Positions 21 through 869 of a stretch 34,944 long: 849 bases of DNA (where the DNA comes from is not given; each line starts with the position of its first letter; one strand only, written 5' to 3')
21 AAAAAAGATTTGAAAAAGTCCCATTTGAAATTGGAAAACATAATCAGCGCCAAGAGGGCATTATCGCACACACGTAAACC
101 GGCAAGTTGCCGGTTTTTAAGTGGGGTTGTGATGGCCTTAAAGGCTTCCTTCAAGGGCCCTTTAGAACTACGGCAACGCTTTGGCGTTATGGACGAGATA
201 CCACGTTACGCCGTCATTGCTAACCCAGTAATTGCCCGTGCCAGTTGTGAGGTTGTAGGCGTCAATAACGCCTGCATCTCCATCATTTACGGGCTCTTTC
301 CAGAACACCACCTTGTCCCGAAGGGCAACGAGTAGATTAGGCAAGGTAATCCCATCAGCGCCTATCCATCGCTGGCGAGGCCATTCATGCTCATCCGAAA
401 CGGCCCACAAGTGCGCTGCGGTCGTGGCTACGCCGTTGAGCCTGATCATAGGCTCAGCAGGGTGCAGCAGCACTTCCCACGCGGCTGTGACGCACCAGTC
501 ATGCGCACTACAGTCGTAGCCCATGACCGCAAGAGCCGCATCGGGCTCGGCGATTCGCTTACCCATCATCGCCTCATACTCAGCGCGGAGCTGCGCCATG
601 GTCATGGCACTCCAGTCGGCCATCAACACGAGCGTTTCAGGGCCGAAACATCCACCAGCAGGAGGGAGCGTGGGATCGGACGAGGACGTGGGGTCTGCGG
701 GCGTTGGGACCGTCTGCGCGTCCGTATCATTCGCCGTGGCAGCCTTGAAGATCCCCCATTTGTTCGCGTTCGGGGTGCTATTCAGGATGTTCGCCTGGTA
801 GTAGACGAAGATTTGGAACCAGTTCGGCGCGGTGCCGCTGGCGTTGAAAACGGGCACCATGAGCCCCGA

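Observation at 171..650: Complete Hedgehog/intein (Hint) autoprocessing module at the C-terminus of the tail fibre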

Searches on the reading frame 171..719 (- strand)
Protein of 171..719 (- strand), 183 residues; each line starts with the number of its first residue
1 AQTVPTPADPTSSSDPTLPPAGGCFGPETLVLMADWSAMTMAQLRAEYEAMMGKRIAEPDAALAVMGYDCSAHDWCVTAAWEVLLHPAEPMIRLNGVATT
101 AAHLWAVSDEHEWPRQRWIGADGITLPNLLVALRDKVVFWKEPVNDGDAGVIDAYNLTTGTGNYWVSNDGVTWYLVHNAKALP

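Call 6: search_protein_families(library=pfam, proteins=[window:171-719:-], max_evalue=10)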
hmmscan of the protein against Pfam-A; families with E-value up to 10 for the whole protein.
window:171-719:- (183 aa): 0 families
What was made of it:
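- On Peptidase S74 intramolecular chaperone domain: No Pfam hit on the whole protein (call 6).
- No S74 or other Pfam domain is present in the protein (call 6).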

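Call 7: search_protein_families(library=ncbifam, proteins=[window:171-719:-], max_evalue=10)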
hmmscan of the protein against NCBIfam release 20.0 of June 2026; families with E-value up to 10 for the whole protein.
window:171-719:- (183 aa): 0 families

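Call 8: search_protein_families(library=phrogs, proteins=[window:171-719:-], max_evalue=1)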
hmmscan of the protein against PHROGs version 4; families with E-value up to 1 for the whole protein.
window:171-719:- (183 aa): 0 families

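Call 9: search_solved_structures(query=window:171-719:-, max_evalue=10, show_alignments=3)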
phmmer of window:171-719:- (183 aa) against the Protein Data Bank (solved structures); distinct sequences matched with E-value up to 10: 0.

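Call 10: find_homologous_proteins(query=window:171-719:-, max_evalue=0.001)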
Query window:171-719:-: 242 candidates shared short words with the query, none scored E <= 0.001.
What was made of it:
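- Tried and rejected: The 183-aa query found nothing (call 10).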

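Call 18: search_protein_representatives(protein=window:171-656:-)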
Query: 162 residues. Proteins with E-value up to 0.001 (for the whole library): 7; up to 1e-10: 3; up to 1e-30: 1. The best 7 are listed.
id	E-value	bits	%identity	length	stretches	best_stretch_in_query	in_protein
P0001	4.5e-106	368.6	100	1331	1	1-162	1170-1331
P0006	1.9e-18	83.3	51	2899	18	42-67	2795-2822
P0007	1.8e-15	73.6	37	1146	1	1-159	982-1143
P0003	9.3e-09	51.7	38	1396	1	1-159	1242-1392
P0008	6.4e-06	42.5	37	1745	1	66-160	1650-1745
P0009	2.0e-05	40.9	43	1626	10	114-146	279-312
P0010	9.8e-04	35.4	34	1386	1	2-161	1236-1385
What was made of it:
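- Tried and rejected: Exhaustive phmmer of the 162-aa module (call 18).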

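Call 21: search_protein_families(library=pfam, alignment_id=A1, max_evalue=10)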
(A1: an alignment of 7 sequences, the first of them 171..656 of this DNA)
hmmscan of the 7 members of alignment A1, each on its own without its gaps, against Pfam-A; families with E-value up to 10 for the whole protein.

A. member 1, window:171-656:- (162 aa): 0 families

B. families by the number of members that match (of 7 scanned): 2 families
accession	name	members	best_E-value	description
PF01079.26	Hint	2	0.0041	Hint module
PF05203.21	Hom_end_hint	1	0.03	Hom_end-associated Hint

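Call 22: search_solved_structures(query=A1, max_evalue=10, show_alignments=3)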
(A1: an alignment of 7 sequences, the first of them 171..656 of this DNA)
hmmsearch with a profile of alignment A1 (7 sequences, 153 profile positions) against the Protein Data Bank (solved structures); distinct sequences matched with E-value up to 10: 23.
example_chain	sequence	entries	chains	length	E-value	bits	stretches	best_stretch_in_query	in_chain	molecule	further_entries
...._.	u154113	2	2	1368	3.1e-07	33.9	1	4-149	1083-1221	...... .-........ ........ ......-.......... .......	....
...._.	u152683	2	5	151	0.00026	24.4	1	11-135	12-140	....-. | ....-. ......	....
4o1s_A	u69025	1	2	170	0.00071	23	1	5-149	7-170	V-type ATP synthase alpha chain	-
7qst_A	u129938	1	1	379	0.012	19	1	6-104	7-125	V-type ATP synthase subunit A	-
7qsu_A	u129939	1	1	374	0.025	18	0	113-140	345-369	V-ATPase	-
7qss_A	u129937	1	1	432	0.038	17.4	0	113-140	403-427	V-type ATP synthase alpha chain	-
4e2u_A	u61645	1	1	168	0.045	17.1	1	56-135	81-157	Pho radA intein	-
6y75_B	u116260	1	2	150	0.19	15.1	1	1-89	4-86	NAD(P)(+)--arginine ADP-ribosyltransferase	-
1am2_A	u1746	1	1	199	0.19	15.1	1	5-100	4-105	MXE GYRA INTEIN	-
6y75_A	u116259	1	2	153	0.19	15.1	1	1-89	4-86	NAD(P)(+)--arginine ADP-ribosyltransferase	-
6tmm_BBB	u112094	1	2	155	0.2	15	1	1-89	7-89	NAD(P)(+)--arginine ADP-ribosyltransferase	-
6tmm_AAA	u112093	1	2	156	0.2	15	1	1-89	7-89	NAD(P)(+)--arginine ADP-ribosyltransferase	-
6tyy_A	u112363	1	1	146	0.22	14.9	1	3-98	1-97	Protein hedgehog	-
6h6v_A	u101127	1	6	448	0.32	14.4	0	38-118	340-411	3-polyprenyl-4-hydroxybenzoate decarboxylase and related decarboxylases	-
4oz6_A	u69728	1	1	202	0.58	13.5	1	6-100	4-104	Mxe gyrA intein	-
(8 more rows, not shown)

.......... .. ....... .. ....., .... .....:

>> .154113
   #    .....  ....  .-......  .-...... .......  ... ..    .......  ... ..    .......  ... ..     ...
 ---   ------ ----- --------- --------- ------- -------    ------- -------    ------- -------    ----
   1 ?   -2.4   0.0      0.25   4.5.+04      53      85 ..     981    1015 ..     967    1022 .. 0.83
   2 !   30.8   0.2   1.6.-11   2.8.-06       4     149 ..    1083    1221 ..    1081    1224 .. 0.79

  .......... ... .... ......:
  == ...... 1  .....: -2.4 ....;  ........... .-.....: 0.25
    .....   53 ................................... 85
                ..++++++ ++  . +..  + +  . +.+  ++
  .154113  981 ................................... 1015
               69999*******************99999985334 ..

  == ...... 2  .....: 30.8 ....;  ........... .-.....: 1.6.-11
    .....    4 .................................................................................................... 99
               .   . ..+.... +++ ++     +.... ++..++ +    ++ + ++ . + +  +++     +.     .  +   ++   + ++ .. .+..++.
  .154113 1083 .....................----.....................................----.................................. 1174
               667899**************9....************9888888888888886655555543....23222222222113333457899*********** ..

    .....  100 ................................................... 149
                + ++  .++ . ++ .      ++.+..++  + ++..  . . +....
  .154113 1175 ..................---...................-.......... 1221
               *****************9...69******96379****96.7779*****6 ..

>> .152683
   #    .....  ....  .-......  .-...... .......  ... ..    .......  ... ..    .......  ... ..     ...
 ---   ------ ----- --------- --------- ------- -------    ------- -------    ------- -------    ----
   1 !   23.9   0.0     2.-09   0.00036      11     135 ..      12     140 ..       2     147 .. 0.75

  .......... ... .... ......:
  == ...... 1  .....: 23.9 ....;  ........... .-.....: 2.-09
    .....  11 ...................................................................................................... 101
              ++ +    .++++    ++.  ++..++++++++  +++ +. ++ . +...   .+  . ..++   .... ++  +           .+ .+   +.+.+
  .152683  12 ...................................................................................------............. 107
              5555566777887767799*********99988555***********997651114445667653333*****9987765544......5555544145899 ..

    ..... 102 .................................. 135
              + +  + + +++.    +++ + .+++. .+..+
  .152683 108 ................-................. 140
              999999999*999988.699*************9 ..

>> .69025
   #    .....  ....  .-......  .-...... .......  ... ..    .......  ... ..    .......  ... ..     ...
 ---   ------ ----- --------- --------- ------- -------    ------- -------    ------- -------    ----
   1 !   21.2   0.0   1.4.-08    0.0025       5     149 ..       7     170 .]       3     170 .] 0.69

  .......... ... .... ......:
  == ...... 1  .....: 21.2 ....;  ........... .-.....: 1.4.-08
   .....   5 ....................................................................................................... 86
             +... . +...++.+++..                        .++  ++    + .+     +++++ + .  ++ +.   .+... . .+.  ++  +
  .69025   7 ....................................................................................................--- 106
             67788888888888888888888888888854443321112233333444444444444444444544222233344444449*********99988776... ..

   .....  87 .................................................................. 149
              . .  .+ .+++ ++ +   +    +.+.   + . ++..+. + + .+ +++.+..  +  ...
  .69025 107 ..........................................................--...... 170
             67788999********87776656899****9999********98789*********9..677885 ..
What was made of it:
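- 186..650 (-): Hint domain proper, C1172-N1326 (155 aa, 17.2 kDa). Profile versus PDB (call 22).
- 186..260 (-): Blocks F and G: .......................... W, L and the terminal N1326 are invariant. The penultimate His is present in 6 of 7. F:4 is Asn rather than Asp. It aligns to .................LVHN of UmbC in call 22.
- On Hint superfamily (fold level): Homology is instead supported by the family profile versus the PDB, E=3e-7 (call 22).
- Closest known: Pre-toxin Hint. Same: It is the best sequence match among solved structures (E=3e-7, 139-146 residues aligned, including CF... and ...LVHN; call 22).
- Closest known: Hedgehog / Hog C-terminal autoprocessing domain. Different: It is eukaryotic, and the sequence match is weak (E about 0.2, call 22).
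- Checked: TxxH and the terminal HN align to the known blocks (call 22).
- Hint homology and fold: profile versus PDB E=3e-7 to 7e-4 for UmbC Hint and inteins (call 22).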

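Call 25: find_homologous_proteins(query=A1, max_evalue=0.001)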
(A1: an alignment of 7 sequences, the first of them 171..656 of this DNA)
Query A1 (7 sequences): 7630 candidates shared short words with the query, none scored E <= 0.001.
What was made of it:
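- Tried and rejected: The family alignment A1 as query also found nothing, not even the query's own protein (call 25), so that null is uninformative.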

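Call 32: predict_structure(alignment_id=A1)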
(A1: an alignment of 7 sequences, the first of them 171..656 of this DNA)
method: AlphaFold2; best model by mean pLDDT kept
length: 162 residues; sequences in the alignment: 7
mean_pLDDT: 89.0   pTM: 0.87
mean pLDDT of the five models: 89.0, 88.2, 87.8, 87.8, 84.7
residues with pLDDT >= 90: 114; 70-90: 32; 50-70: 11; < 50: 5
segments of 3 or more residues with pLDDT < 50: 160-162
pLDDT, mean of each block of 10 residues (from residue 1): 92 97 93 60 89 89 94 96 90 84 92 92 93 93 96 84 37
secondary structure, 60 per line:
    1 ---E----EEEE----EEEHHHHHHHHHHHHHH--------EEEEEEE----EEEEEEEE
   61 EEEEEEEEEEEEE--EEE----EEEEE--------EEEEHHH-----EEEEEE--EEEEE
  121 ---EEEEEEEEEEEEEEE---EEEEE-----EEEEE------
elements in order: E9-12 E17-19 H20-33 E42-48 E53-73 E76-78 E83-87 E96-99 E108-113 E116-120 E124-138 E142-146 E152-156
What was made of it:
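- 186..650 (-): AF2 pLDDT 89 (call 32).
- On Hint superfamily (fold level): The AF2 model has pLDDT 89 and pTM 0.87 (call 32).
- The model's last three residues (160-162) are below pLDDT 50, and Lys +2 at model position 159 lies in a block averaging 84 (call 32).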

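Call 35: fold_search(model_id=the predicted structure, library=pdb)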
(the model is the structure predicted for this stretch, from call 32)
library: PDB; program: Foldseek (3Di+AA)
matches with E <= 10: 254; with E <= 0.001: 33
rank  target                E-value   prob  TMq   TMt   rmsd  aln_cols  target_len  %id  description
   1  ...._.                3.1e-07  1.00  0.71  0.76   3.3       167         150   14  Crystal structure of NrdJ-1 split intein fusion (released 2024-10-09)
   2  6y75_B                7.1e-07  1.00  0.63  0.68   4.4       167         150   14  BIL2 domain from T.thermophila BUBL1 locus (C1A-N143A) (released 2021-02-03)
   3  1mi8                  7.9e-07  1.00  0.73  0.83   2.6       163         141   16  2.0 Angstrom crystal structure of a DnaB intein from Synechocystis sp. PCC 6803 (released 2003-08-19)
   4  6y75_A                1.1e-06  1.00  0.63  0.67   4.4       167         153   14  BIL2 domain from T.thermophila BUBL1 locus (C1A-N143A) (released 2021-02-03)
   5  6rpq                  2.4e-06  1.00  0.68  0.46   5.2       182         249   16  Crystal structure of PhoCDC21-1 intein (released 2019-08-14)
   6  2lwy_MODEL_1_A        2.5e-06  1.00  0.62  0.72   3.9       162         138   17  Solution Structure of Bacterial Intein-Like domain from Clostridium thermocellum (released 2013-05-08)
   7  6tmm_BBB              4.3e-06  1.00  0.62  0.64   5.0       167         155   14  BIL2 domain from T.thermophila BUBL1 locus (C1A-N143A) (released 2020-12-16)
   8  6frh_B                5.0e-06  1.00  0.71  0.77   3.3       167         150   17  Crystal structure of Ssp DnaB Mini-Intein variant M86 (released 2019-01-30)
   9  9hth_B                5.0e-06  1.00  0.70  0.66   3.6       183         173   15  Crystal structure of the fused, cysteine-less Aes123 PolB1 split intein (with S1A, N159A mutations) (released 2025-05-07)
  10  6tmm_AAA              7.2e-06  1.00  0.62  0.64   4.5       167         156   14  BIL2 domain from T.thermophila BUBL1 locus (C1A-N143A) (released 2020-12-16)
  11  6frg                  1.0e-05  1.00  0.72  0.73   3.3       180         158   14  Crystal structure of G-1F mutant of Ssp DnaB Mini-Intein variant M86 (released 2019-01-30)
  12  9hth_A                1.0e-05  1.00  0.68  0.65   3.7       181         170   14  Crystal structure of the fused, cysteine-less Aes123 PolB1 split intein (with S1A, N159A mutations) (released 2025-05-07)
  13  6fre                  1.2e-05  1.00  0.70  0.73   3.2       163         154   13  Crystal structure of G-1F/H73A mutant of Ssp DnaB Mini-Intein variant M86 (released 2019-01-30)
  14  6frh_A                1.2e-05  1.00  0.72  0.73   2.7       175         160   16  Crystal structure of Ssp DnaB Mini-Intein variant M86 (released 2019-01-30)
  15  4o1r                  1.5e-05  1.00  0.73  0.83   2.5       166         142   17  Crystal structure of NpuDnaB intein (released 2014-03-19)
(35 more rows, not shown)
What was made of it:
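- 186..650 (-): Foldseek TM 0.6-0.73 to mini-inteins, BIL domains and Hedgehog HhC (call 35).
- On Hint superfamily (fold level): All 33 Foldseek PDB matches at E<=1e-3 are Hint domains, with TM up to 0.73 (call 35).
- On Peptidase S74 intramolecular chaperone domain: The C-terminal fold is Hint (call 35).
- Closest known: Type A bacterial intein-like. Same: Foldseek E=2.5e-6 to 2lwy (call 35).
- Closest known: Hedgehog / Hog C-terminal autoprocessing domain. Same: It is a Hint fold (Foldseek E=2-4e-4, call 35).
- Closest known: Tetrahymena BUBL BIL2 domain. Same: It is the second-ranked structural match (E=7e-7, call 35).
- Closest known: Canonical. Same: They are the best structural matches (TM 0.71-0.73, call 35), with the same blocks A, B and G.
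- Foldseek probability 1.0 and TM 0.6-0.73 to the DnaB and NrdJ-1 mini-inteins, the C. thermocellum BIL, Tetrahymena BIL2 and Hedgehog HhC (call 35).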

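Call 43: fold_search(model_id=the predicted structure, library=viral)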
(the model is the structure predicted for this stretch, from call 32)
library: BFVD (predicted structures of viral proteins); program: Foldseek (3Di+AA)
matches with E <= 10: 423; with E <= 0.001: 46
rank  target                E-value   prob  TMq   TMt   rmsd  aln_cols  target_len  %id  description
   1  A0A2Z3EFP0            1.2e-06  1.00  0.71  0.67   3.6       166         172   11  (no name in the UniProt tables at hand)
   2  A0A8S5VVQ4            1.7e-06  1.00  0.61  0.34   4.6       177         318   12  (no name in the UniProt tables at hand)
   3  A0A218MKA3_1          4.4e-06  1.00  0.66  0.12   4.1       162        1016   18  Putative gp62 [uncultured virus]
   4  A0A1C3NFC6            6.0e-06  1.00  0.72  0.25   3.8       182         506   14  (no name in the UniProt tables at hand)
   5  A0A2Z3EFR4            7.8e-06  1.00  0.71  0.18   3.9       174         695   18  (no name in the UniProt tables at hand)
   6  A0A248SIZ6            1.5e-05  1.00  0.67  0.13   3.9       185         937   13  (no name in the UniProt tables at hand)
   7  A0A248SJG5            1.6e-05  1.00  0.58  0.17   4.8       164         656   15  (no name in the UniProt tables at hand)
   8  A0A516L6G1            1.7e-05  1.00  0.60  0.29   4.7       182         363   17  (no name in the UniProt tables at hand)
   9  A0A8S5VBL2            1.8e-05  1.00  0.62  0.46   4.4       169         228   16  Hint (Hedgehog/Intein) domain N-terminal region [Myoviridae sp. ctbEa13]
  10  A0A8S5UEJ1            2.6e-05  1.00  0.65  0.15   3.9       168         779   13  Terminase [Siphoviridae sp. ctX5W26]
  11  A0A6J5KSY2            3.1e-05  1.00  0.60  0.30   5.2       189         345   16  Hint domain containing protein [uncultured Caudovirales phage]
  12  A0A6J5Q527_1          3.2e-05  1.00  0.69  0.16   3.9       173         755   16  Uncharacterized protein [uncultured Caudovirales phage]
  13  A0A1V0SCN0            3.2e-05  1.00  0.67  0.09   3.4       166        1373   11  DNA-directed RNA polymerase subunit beta [Indivirus ILV1]
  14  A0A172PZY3            3.4e-05  1.00  0.68  0.27   3.4       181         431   12  RNA (Guanine-N1-)-methyltransferase [Acinetobacter phage vB_AbaM_ME3]
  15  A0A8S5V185            4.0e-05  1.00  0.70  0.26   3.6       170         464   10  Hint domain-containing protein [Siphoviridae sp. ct3r22]
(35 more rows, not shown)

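Call 47: search_dna_similar(query=window:171-656:-, collection=phages, mode=protein, max_evalue=1, max_rows=20)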
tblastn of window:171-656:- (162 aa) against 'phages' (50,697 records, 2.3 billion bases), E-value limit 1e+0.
No match.

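Call 58: find_related_loci(query=A4, collection=viral_contigs, flank=8000)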
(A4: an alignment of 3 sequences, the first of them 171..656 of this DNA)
Query A4 (162 aa) in viral_contigs; peptide patterns used: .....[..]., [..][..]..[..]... (x = any residue, [..] = any of these).
210 stretches matched a pattern, but none encodes a relative of the query by tblastn (E <= 1e-3).

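Call 59: find_related_loci(query=A4, collection=metagenome_contigs, flank=8000)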
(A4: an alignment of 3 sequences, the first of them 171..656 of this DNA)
Query A4 (162 aa) in metagenome_contigs; peptide patterns used: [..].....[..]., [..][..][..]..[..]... (x = any residue, [..] = any of these).
175 stretches matched a pattern, but none encodes a relative of the query by tblastn (E <= 1e-3).
